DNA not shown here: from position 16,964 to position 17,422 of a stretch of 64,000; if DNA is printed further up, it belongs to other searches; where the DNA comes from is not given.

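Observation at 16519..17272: Complete class I Fic toxin-antitoxin module, with an untracked 52-aa antitoxin bearing the inhibitory SxxxEG motif, next to tRNA-Val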

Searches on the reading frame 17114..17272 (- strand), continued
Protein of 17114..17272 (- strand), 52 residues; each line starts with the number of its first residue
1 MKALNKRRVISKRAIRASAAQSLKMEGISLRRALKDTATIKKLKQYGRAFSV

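Call 62: search_solved_structures(query=A3, max_evalue=10, show_alignments=3)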
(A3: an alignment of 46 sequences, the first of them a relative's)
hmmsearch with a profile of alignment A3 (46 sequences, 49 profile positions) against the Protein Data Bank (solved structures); distinct sequences matched with E-value up to 10: 3.
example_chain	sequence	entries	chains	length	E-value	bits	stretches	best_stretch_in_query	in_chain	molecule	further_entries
2fs1_A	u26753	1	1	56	0.25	14.4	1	26-44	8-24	PSD-1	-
3x1t_D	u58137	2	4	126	0.84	12.7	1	4-37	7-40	Histone H2B type 1-A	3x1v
9vke_A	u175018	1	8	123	1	12.5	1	27-44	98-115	De novo designed zinc hydrolase 11-7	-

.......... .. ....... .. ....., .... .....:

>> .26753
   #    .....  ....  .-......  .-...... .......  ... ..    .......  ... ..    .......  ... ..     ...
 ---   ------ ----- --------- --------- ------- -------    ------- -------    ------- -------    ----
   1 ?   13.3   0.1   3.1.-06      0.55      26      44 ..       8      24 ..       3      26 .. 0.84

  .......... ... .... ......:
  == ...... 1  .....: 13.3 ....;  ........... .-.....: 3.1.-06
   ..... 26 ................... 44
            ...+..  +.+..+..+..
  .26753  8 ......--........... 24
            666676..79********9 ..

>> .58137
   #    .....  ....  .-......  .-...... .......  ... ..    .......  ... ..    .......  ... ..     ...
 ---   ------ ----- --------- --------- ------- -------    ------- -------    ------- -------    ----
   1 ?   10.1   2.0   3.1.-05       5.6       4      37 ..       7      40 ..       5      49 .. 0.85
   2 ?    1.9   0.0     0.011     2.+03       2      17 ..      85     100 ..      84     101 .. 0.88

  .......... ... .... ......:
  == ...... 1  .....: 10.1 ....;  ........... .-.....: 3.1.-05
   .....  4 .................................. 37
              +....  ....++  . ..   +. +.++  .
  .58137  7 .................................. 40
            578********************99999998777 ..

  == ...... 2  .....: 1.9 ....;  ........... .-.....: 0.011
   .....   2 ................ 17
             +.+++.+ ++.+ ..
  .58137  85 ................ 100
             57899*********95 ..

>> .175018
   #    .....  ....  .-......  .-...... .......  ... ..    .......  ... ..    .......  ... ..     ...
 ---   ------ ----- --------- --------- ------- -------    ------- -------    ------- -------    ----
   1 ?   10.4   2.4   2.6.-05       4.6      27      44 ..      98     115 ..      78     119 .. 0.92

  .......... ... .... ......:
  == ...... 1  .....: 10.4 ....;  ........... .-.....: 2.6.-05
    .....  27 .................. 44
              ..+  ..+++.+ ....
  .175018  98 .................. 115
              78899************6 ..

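Call 63: list_cluster_members(proteins=[P0001, P0003, window:16519-17136:-])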
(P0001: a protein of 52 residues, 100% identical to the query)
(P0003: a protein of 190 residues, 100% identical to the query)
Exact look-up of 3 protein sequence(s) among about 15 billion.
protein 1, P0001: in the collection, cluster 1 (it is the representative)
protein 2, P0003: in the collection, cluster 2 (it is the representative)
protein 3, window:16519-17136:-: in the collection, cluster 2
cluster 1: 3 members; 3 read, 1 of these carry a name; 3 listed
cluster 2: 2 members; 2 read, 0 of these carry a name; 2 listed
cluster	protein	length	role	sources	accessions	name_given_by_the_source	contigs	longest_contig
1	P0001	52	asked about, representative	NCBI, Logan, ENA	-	-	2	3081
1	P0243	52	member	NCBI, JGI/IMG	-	hypothetical protein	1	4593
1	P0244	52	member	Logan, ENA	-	-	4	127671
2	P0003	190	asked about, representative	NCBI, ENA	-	-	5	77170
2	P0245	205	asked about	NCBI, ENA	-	-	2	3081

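Call 66: search_protein_families(library=padloc, proteins=[window:17114-17272:-], max_evalue=1)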
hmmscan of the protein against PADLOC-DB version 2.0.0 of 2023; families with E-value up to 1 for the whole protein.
window:17114-17272:- (52 aa): 0 families

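Call 73: find_related_loci(query=A3, collection=viral_contigs, flank=3000)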
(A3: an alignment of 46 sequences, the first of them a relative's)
Query A3 (52 aa) in viral_contigs; peptide patterns used: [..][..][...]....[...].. (x = any residue, [..] = any of these).
39 stretches matched a pattern, but none encodes a relative of the query by tblastn (E <= 1e-3).

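Call 74: search_dna_similar(query=window:17114-17272:-, collection=plasmids, mode=protein, max_evalue=0.01, max_rows=10)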
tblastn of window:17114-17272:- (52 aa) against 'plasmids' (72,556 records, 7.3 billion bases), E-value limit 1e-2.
No match.

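Call 76: find_related_loci(query=A2, collection=metagenome_contigs, flank=1500)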
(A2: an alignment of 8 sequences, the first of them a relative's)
Query A2 (52 aa) in metagenome_contigs; peptide patterns used: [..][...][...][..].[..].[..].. (x = any residue, [..] = any of these).
98 stretches matched a pattern; 33 encode a relative of the query (tblastn E <= 1e-3); 33 distinct loci.
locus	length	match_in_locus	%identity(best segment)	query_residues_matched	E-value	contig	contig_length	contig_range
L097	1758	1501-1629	63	10-52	2e-13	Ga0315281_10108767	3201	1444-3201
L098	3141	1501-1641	53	6-52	6e-12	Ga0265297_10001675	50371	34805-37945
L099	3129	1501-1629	58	10-52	4e-10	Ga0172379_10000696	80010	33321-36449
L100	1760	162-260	67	20-52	5e-10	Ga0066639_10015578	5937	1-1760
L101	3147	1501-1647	53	4-52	4e-10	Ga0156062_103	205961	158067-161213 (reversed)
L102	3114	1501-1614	58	15-52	4e-10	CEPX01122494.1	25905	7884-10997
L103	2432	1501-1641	49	6-52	9e-10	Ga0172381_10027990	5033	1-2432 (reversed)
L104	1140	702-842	47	6-52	1e-8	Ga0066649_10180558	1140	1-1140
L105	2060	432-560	47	10-52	1e-8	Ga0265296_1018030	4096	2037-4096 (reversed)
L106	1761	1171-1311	43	6-52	2e-8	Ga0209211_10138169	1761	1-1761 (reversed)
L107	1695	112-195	68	25-52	2e-8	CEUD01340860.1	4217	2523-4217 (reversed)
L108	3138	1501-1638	41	7-52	2e-8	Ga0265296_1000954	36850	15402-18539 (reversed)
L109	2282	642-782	43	6-52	2e-8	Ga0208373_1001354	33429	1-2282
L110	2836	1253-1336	68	25-52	2e-8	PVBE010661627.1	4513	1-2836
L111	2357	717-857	47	6-52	2e-8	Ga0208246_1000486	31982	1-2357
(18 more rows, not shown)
